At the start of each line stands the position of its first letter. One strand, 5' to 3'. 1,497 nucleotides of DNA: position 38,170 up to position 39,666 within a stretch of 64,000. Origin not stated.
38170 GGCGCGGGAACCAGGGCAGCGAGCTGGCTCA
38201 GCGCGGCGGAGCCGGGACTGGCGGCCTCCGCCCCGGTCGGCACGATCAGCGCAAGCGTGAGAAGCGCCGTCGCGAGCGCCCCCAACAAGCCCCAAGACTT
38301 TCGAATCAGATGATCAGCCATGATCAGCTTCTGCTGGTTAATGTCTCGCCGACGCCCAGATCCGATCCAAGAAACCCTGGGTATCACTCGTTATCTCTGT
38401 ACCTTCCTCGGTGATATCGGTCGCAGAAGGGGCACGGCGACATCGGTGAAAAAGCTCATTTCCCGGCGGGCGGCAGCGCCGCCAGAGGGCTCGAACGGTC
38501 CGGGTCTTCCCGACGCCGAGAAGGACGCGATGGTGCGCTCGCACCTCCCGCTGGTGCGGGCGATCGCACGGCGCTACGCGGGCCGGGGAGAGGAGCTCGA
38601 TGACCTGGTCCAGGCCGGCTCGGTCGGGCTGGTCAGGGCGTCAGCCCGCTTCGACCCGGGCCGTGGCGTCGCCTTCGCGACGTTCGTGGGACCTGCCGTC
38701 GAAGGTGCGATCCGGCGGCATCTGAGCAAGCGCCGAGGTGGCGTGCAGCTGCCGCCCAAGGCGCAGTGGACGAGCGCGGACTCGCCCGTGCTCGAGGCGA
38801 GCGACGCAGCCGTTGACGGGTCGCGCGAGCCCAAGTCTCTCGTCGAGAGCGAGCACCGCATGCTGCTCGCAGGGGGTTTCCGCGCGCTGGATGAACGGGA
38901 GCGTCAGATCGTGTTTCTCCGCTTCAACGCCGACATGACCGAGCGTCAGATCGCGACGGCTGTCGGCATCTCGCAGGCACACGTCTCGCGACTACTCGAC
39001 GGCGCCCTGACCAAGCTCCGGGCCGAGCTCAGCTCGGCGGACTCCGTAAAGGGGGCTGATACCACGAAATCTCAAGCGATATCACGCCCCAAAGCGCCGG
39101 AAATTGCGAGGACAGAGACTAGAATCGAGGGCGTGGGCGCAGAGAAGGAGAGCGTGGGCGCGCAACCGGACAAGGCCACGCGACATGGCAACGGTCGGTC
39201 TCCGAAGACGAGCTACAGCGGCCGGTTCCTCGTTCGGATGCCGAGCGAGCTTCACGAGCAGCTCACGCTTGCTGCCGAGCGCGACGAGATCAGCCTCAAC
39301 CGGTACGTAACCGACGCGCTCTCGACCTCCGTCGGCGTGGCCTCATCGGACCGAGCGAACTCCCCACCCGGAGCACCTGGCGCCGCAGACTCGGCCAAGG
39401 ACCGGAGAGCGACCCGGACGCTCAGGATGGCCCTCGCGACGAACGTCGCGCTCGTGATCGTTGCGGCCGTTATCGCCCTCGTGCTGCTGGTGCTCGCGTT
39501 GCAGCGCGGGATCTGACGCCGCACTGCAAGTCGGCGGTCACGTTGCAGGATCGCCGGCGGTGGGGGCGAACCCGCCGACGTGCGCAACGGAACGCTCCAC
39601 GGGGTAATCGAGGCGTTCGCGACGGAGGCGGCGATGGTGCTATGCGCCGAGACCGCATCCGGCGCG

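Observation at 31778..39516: Candidate new functional-amyloid or surface-fibre system with its own sigma factor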

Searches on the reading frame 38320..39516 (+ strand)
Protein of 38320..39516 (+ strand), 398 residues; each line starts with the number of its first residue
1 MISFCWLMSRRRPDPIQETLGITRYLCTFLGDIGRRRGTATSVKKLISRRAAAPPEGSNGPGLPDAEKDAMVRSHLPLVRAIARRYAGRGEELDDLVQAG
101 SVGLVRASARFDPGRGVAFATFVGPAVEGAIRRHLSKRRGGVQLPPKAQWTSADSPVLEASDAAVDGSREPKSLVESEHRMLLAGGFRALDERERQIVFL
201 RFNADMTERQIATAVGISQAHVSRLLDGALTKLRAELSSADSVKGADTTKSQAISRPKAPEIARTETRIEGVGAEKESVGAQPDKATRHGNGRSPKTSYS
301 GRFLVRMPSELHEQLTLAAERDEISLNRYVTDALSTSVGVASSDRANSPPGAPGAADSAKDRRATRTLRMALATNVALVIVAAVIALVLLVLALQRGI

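Call 4: search_protein_families(library=pfam, proteins=[window:38320-39516:+], max_evalue=0.1)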
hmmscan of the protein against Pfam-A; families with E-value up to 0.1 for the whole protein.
window:38320-39516:+ (398 aa): 8 families
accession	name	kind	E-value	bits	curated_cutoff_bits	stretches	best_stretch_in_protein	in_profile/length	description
PF04542.20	Sigma70_r2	-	3.8e-19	68.7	24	1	71-139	1-69/71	Sigma-70 region 2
PF05534.18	HicB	-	3.2e-13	49.8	21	1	292-334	9-51/51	HicB family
PF04545.22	Sigma70_r4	-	4.3e-12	45.8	24.1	1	188-235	3-50/50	Sigma-70, region 4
PF08281.18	Sigma70_r4_2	-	5.3e-05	23.2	25.7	1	189-231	10-52/54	Sigma-70, region 4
PF13384.12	HTH_23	-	0.00027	21.1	24.6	1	190-227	2-39/50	Homeodomain-like domain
PF13545.12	HTH_Crp_2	-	0.015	15.7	27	1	192-226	12-43/70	Crp-like helix-turn-helix domain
PF13560.12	HTH_31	-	0.022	15.5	27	1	200-230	9-39/64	Helix-turn-helix domain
PF03869.20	Arc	-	0.033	14.5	20.4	1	302-327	6-31/50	Arc-like DNA binding domain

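Call 12: search_protein_families(library=ncbifam, proteins=[window:38320-39516:+], max_evalue=0.1)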
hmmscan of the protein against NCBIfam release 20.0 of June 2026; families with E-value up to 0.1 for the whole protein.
window:38320-39516:+ (398 aa): 71 families (the best 25 are shown)
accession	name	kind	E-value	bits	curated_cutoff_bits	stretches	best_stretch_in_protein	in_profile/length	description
TIGR02980.1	SigBFG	subfamily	3e-38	131.8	234.35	2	67-149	4-86/227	SigB/SigF/SigG family RNA polymerase sigma factor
NF005514.0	PRK07122.1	subfamily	1e-33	116.6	372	2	67-145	41-119/264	RNA polymerase sigma factor SigF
TIGR02937.1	sigma70-ECF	superfamily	2.6e-27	95.4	42.9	1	69-237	4-165/165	sigma-70 family RNA polymerase sigma factor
TIGR02885.1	spore_sigF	equivalog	3e-26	92.7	321.45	2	68-136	13-81/231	RNA polymerase sporulation sigma factor SigF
NF004052.0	PRK05572.1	subfamily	6.5e-26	91.4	311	2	68-136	34-102/252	SigF/SigG family RNA polymerase sporulation sigma factor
NF006071.0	PRK08215.1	equivalog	1.2e-23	84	372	2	68-136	39-107/258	RNA polymerase sporulation sigma factor SigG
NF005644.0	PRK07408.1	subfamily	3.2e-23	82.7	261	2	69-149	30-111/258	RNA polymerase sigma factor SigF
TIGR02941.1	Sigma_B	equivalog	6.1e-22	78.3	315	2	68-146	31-109/255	RNA polymerase sigma factor SigB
TIGR02850.1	spore_sigG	equivalog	2.3e-21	76.4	457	2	68-136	36-104/254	RNA polymerase sporulation sigma factor SigG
TIGR02479.1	FliA_WhiG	subfamily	2.8e-20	73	189.6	2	72-132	2-65/224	FliA/WhiG family RNA polymerase sigma factor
TIGR02394.1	rpoS_proteo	equivalog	2.8e-18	66.4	378.7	2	67-145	47-125/285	RNA polymerase sigma factor RpoS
TIGR02997.1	Sig70-cyanoRpoD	subfamily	3.9e-18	65.7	384.5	2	67-145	75-153/298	RNA polymerase sigma factor, RpoD/SigA family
NF004471.0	PRK05803.1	subfamily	5.3e-18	65.1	252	1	68-241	52-232/235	RNA polymerase sporulation sigma factor SigK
NF005413.0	PRK06986.1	subfamily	1.2e-17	64.6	201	2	67-131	14-81/241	RNA polymerase sigma factor FliA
NF006158.0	PRK08301.1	equivalog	2.8e-17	63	339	1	68-238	61-238/241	RNA polymerase sporulation sigma factor SigE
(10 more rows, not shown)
